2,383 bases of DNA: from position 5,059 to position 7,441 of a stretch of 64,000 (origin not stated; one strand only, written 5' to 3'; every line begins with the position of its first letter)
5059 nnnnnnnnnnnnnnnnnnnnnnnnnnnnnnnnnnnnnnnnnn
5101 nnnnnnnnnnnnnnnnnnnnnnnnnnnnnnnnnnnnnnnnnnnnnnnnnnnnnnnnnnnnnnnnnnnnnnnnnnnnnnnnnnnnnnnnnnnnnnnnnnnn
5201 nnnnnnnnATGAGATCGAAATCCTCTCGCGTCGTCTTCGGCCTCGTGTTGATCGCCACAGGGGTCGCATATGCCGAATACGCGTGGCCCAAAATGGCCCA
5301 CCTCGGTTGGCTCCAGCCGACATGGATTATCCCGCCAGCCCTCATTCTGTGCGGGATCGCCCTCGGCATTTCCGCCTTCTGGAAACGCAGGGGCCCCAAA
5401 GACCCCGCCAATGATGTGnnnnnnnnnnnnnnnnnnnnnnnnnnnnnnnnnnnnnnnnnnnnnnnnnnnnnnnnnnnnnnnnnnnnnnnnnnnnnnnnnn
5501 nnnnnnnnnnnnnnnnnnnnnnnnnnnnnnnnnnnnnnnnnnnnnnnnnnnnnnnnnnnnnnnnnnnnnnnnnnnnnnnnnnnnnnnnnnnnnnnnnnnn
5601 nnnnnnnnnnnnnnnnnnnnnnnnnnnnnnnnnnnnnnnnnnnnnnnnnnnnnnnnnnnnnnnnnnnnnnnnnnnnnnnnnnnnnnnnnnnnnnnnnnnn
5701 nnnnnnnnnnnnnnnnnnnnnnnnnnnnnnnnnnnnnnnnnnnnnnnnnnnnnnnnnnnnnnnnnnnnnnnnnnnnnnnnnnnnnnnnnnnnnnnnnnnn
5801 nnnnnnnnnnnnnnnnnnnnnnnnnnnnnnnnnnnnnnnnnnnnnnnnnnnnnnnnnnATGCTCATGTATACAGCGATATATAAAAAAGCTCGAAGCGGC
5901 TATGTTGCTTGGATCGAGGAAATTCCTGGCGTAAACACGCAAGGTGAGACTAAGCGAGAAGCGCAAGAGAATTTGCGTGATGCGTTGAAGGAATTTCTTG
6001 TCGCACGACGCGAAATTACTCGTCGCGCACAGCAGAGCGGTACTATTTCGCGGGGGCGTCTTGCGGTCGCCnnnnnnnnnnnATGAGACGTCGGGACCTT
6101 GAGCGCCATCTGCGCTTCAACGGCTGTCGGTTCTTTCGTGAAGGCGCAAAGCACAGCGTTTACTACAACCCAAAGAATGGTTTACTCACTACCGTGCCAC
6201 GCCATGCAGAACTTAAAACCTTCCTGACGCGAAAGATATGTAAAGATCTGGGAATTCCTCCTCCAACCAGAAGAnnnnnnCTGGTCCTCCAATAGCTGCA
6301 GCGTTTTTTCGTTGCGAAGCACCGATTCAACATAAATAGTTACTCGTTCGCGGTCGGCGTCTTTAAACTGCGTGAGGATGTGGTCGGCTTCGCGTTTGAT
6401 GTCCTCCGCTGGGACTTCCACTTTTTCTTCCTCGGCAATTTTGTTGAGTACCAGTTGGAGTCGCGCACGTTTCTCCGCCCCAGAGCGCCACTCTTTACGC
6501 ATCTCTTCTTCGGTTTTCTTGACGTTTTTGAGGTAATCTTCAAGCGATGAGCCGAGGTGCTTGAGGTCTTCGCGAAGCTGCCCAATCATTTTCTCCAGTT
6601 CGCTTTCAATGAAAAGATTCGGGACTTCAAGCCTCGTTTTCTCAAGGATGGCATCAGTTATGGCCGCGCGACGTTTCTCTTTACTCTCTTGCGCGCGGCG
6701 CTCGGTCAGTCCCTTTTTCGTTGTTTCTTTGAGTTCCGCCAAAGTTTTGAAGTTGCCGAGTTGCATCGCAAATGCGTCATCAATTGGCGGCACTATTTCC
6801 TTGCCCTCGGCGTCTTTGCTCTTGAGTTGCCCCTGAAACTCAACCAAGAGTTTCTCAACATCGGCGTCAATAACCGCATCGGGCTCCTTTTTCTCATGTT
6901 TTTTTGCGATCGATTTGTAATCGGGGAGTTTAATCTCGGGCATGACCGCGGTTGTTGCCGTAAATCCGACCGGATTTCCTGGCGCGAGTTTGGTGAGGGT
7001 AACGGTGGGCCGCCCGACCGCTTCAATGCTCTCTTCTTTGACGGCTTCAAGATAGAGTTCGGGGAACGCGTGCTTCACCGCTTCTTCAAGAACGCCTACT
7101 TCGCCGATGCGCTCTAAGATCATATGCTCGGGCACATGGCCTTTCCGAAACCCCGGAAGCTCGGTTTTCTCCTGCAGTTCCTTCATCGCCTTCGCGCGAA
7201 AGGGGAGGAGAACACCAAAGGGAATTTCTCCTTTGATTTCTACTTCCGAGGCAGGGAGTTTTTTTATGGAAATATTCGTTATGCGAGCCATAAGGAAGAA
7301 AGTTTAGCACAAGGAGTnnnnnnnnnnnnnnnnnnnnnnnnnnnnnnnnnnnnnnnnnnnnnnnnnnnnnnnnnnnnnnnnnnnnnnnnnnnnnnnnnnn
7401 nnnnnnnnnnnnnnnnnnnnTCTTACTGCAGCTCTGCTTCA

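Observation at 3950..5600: GC-rich three-gene cassette (132-aa TM protein, 130-aa soluble protein, 70-aa two-TM protein) bounded by palindromes sharing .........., next to hicBA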

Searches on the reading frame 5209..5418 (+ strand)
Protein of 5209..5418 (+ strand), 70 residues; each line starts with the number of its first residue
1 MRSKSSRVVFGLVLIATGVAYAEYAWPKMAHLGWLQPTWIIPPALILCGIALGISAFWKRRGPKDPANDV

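Call 7: search_protein_families(library=pfam, proteins=[window:5209-5418:+], max_evalue=1)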
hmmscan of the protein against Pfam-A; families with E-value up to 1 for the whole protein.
window:5209-5418:+ (70 aa): 1 family
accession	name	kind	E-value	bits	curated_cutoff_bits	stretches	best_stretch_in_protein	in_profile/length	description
PF24020.1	DUF7333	-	0.17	12.4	27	1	6-24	40-58/61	Family of unknown function (DUF7333)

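Call 8: search_protein_families(library=padloc, proteins=[window:5209-5418:+], max_evalue=1)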
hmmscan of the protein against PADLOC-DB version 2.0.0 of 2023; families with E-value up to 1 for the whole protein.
window:5209-5418:+ (70 aa): 0 families

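Call 9: search_protein_families(library=phrogs, proteins=[window:5209-5418:+], max_evalue=1)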
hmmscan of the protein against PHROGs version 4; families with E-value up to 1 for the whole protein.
window:5209-5418:+ (70 aa): 2 families
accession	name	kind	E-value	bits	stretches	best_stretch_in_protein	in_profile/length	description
phrog_12870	-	unknown function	0.011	16.2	1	7-64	44-89/210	-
phrog_11859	-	unknown function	0.012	17.3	0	1-20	1-20/70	-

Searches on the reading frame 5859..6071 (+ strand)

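Call 7: search_protein_families(library=pfam, proteins=[window:5859-6071:+], max_evalue=1)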
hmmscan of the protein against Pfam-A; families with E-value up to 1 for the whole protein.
window:5859-6071:+ (71 aa): 3 families
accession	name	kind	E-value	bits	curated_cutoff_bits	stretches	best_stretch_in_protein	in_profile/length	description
PF21748.3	UPF0150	-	5.4e-09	36.3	27.3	1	3-50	7-56/64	UPF0150-like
PF24113.1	DUF7387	-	0.0068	17.2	27.9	1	24-47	32-55/85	Family of unknown function (DUF7387)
PF15919.11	HicB_lk_antitox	-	0.014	15.9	27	1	6-60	4-58/123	HicB_like antitoxin of bacterial toxin-antitoxin system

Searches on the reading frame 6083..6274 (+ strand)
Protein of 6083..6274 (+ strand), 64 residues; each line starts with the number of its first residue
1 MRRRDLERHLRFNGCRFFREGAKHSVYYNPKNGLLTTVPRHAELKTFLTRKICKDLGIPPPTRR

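Call 7: search_protein_families(library=pfam, proteins=[window:6083-6274:+], max_evalue=1)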
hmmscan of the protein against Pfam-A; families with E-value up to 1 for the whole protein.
window:6083-6274:+ (64 aa): 2 families
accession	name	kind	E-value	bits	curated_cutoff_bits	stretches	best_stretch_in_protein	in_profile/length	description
PF07927.17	HicA_toxin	-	9e-11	42.2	27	1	4-58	2-58/58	HicA toxin of bacterial toxin-antitoxin,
PF12158.14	DUF3592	-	0.16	13.1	25.3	1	18-32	59-73/84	Domain of unknown function (DUF3592)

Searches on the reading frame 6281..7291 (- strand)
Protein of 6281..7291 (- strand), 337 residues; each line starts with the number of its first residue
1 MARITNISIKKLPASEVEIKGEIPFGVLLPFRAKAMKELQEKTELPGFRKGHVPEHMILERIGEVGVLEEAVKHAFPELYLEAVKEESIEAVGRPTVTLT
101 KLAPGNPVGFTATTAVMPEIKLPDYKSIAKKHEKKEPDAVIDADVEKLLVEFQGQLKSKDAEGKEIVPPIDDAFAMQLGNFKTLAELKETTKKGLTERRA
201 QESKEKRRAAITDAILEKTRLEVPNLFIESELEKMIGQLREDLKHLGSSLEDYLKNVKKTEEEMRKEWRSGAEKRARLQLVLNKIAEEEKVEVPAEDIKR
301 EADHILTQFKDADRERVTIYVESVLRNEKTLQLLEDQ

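Call 109: list_cluster_members(proteins=[P0001, P0002, window:6281-7291:-, window:113-2422:+])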
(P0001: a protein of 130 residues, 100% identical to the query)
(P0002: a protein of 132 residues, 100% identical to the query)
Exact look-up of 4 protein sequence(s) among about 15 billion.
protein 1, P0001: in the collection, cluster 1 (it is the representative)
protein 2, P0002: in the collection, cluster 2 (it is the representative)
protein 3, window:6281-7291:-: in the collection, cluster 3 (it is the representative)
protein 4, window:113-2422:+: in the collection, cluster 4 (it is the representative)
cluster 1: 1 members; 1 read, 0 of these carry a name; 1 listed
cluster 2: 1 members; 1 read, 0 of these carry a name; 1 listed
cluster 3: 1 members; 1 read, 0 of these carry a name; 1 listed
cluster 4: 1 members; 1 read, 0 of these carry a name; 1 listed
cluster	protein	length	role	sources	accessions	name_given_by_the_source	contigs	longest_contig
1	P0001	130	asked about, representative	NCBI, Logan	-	-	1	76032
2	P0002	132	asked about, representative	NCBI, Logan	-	-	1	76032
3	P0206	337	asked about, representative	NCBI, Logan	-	-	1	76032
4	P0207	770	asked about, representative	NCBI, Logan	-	-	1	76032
